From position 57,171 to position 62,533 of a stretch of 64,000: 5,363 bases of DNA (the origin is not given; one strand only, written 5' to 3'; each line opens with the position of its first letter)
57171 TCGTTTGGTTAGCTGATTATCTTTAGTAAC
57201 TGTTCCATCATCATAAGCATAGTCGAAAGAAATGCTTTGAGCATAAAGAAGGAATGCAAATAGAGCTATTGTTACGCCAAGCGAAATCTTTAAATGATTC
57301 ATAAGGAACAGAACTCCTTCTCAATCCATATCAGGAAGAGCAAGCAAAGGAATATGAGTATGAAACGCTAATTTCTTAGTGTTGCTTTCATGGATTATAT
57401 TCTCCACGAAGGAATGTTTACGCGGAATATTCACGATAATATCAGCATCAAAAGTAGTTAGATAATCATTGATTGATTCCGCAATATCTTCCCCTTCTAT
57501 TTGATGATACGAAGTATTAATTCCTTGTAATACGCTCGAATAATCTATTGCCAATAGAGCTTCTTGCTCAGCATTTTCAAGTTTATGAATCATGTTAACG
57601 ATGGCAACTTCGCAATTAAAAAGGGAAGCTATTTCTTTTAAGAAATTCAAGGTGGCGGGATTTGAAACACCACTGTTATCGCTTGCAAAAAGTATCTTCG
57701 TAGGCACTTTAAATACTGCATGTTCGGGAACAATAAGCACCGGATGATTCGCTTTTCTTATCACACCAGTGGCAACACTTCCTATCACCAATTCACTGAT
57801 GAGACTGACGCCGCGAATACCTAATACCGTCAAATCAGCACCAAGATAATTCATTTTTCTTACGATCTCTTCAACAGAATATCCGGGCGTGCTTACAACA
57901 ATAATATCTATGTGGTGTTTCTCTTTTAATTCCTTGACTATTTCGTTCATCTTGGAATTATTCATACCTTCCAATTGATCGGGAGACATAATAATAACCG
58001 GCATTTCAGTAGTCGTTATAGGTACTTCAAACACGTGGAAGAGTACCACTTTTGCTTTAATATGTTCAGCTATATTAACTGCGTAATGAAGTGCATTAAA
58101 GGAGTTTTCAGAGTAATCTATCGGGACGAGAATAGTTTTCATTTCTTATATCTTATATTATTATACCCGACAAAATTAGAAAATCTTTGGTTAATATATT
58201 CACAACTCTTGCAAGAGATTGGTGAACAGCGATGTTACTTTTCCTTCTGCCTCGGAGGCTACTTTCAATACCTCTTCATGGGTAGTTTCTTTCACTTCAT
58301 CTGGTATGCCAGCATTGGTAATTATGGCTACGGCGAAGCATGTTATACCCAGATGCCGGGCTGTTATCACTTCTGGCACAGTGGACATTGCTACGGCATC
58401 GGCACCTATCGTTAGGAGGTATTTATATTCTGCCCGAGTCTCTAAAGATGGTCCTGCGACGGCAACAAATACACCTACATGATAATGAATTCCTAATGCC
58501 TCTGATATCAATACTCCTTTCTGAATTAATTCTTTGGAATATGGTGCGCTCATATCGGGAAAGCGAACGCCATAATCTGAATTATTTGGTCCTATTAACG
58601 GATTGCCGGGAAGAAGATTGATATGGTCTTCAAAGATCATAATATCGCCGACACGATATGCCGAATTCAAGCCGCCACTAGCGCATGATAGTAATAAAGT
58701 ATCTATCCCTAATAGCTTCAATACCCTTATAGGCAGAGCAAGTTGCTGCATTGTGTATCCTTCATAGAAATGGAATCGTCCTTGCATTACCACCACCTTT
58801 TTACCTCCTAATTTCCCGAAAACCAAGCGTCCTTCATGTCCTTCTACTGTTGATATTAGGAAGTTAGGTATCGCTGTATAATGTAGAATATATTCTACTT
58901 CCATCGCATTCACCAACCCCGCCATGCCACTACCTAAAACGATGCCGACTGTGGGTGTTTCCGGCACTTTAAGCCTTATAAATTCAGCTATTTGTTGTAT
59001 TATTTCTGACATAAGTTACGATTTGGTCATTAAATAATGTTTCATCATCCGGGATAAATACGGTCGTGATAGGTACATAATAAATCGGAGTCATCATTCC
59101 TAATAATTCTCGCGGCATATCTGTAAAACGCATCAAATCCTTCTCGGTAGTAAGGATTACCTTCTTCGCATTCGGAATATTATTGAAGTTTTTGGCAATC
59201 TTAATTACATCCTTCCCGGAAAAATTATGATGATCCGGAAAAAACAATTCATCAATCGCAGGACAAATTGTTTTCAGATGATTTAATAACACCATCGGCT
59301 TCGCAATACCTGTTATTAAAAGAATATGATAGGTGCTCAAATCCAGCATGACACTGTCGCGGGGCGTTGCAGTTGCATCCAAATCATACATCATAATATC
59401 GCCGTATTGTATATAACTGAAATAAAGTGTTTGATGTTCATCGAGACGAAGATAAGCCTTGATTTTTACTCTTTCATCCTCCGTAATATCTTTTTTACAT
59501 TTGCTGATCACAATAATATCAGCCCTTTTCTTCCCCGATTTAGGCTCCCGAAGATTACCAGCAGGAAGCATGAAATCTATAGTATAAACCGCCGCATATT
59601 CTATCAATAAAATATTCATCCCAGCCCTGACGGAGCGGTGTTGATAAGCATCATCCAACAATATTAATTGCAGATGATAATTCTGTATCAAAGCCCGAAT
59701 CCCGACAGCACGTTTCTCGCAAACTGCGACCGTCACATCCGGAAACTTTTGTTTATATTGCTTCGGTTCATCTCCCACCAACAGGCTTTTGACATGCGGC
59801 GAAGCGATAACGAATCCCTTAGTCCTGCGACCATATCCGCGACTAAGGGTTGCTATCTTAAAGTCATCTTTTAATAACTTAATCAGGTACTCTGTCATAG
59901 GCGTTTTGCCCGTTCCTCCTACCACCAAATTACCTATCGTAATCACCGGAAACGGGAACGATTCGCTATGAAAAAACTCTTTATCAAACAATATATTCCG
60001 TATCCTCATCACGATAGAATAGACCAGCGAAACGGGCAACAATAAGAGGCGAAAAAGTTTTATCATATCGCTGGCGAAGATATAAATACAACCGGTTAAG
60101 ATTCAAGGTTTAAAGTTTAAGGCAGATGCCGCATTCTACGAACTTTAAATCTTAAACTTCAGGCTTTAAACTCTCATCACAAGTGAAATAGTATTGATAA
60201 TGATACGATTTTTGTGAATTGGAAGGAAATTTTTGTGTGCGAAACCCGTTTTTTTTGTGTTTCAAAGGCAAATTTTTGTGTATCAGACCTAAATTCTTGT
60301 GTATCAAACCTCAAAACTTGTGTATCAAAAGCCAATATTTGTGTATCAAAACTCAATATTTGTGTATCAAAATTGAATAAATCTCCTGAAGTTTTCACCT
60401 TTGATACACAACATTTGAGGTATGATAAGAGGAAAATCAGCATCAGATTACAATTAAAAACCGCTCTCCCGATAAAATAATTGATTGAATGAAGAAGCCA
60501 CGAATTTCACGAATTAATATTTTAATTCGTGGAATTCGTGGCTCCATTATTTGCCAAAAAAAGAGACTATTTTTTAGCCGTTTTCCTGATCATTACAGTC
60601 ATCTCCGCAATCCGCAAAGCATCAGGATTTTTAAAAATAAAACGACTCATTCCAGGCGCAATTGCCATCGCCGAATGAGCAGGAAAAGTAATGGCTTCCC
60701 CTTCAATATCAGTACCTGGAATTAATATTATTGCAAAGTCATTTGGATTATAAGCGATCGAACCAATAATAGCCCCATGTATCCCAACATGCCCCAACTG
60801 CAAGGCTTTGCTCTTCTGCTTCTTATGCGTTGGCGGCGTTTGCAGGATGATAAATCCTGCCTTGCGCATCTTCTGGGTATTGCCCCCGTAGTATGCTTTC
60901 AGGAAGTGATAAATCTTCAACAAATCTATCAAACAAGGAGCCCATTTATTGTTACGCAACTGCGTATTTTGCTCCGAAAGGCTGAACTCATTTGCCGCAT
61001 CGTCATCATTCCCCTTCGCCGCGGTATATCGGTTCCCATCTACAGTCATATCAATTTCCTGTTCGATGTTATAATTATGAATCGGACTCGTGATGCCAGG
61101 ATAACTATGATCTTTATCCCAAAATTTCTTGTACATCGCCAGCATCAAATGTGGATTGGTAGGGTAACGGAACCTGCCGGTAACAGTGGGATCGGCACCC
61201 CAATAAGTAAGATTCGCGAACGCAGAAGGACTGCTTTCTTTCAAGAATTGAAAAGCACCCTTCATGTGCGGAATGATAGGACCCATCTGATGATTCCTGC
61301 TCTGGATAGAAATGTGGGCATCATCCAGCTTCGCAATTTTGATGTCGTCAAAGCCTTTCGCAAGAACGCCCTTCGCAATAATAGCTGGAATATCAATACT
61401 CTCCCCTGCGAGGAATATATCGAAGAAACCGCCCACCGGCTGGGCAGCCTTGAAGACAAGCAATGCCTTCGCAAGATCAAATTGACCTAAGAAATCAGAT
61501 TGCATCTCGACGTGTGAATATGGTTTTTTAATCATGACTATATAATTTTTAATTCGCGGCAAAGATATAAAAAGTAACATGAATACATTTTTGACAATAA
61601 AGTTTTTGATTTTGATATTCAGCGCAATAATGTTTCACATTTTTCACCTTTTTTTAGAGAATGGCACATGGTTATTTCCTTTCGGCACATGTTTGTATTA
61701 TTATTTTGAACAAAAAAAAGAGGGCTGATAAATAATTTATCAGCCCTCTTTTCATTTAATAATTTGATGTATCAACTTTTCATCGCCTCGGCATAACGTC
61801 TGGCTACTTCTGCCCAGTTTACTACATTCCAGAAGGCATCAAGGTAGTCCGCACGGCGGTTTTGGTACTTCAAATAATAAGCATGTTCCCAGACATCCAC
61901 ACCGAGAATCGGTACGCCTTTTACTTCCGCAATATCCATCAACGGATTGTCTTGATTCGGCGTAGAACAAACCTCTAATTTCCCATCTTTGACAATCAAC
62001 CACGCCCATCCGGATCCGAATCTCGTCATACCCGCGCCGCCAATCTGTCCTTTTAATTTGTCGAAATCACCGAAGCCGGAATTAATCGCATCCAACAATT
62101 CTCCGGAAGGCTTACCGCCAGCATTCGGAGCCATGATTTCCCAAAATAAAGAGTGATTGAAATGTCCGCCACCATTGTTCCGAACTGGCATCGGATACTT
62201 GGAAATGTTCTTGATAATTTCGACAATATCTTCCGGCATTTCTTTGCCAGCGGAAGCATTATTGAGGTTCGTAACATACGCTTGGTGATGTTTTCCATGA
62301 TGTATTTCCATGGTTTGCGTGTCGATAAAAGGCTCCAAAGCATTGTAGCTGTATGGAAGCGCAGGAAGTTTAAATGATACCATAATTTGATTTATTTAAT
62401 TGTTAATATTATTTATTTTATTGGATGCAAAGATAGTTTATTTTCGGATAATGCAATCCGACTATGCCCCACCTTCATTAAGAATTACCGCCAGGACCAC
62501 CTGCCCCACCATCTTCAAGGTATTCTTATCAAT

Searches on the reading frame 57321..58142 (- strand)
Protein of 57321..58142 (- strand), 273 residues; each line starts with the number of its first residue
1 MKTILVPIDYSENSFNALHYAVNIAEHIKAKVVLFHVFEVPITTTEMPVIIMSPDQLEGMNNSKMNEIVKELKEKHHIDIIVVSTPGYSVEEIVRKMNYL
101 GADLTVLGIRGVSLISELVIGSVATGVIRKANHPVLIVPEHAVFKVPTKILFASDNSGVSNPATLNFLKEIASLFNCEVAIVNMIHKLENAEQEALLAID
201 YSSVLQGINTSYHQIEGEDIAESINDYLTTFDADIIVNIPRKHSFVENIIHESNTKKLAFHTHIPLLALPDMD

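Call 74: search_protein_families(library=pfam, proteins=[window:57321-58142:-], max_evalue=0.001)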
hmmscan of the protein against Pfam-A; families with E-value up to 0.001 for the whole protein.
window:57321-58142:- (273 aa): 1 family
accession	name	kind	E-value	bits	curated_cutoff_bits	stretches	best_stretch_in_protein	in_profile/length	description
PF00582.32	Usp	-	1.1e-33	117.1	24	2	1-139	1-141/141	Universal stress protein family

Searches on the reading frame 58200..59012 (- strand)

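Call 74: search_protein_families(library=pfam, proteins=[window:58200-59012:-], max_evalue=0.001)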
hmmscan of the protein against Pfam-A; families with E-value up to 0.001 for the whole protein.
window:58200-59012:- (270 aa): 1 family
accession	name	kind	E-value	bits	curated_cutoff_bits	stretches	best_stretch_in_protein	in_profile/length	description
PF01048.26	PNP_UDP_1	-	6.8e-46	157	25.1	1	22-267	2-232/233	Phosphorylase superfamily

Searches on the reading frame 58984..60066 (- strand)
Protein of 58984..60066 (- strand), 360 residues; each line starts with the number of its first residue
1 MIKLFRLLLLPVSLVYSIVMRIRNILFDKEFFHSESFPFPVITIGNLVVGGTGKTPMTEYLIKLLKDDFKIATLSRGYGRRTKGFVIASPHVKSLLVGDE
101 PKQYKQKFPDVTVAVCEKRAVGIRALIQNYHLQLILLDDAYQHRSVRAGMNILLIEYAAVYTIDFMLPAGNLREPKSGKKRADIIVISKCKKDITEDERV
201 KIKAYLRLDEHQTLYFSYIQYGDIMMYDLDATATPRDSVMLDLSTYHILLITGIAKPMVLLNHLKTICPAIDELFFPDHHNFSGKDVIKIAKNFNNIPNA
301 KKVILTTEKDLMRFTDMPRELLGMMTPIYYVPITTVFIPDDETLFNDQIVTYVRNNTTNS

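Call 54: search_protein_families(library=pfam, proteins=[window:58984-60066:-], max_evalue=0.001)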
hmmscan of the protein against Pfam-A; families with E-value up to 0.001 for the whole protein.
window:58984-60066:- (360 aa): 1 family
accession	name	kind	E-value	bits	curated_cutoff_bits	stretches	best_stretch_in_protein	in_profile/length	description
PF02606.20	LpxK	-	3e-74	250.5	27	1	6-347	2-321/328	Tetraacyldisaccharide-1-P 4'-kinase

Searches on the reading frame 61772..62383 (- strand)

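Call 54: search_protein_families(library=pfam, proteins=[window:61772-62383:-], max_evalue=0.001)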
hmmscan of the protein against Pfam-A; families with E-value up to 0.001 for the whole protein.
window:61772-62383:- (203 aa): 2 families
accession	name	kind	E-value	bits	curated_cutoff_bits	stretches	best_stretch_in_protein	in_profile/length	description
PF02777.23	Sod_Fe_C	-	1.4e-39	134.6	20.9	1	92-196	1-102/102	Iron/manganese superoxide dismutases, C-terminal domain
PF00081.27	Sod_Fe_N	-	5.5e-30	104.1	27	1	3-85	1-82/82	Iron/manganese superoxide dismutases, alpha-hairpin domain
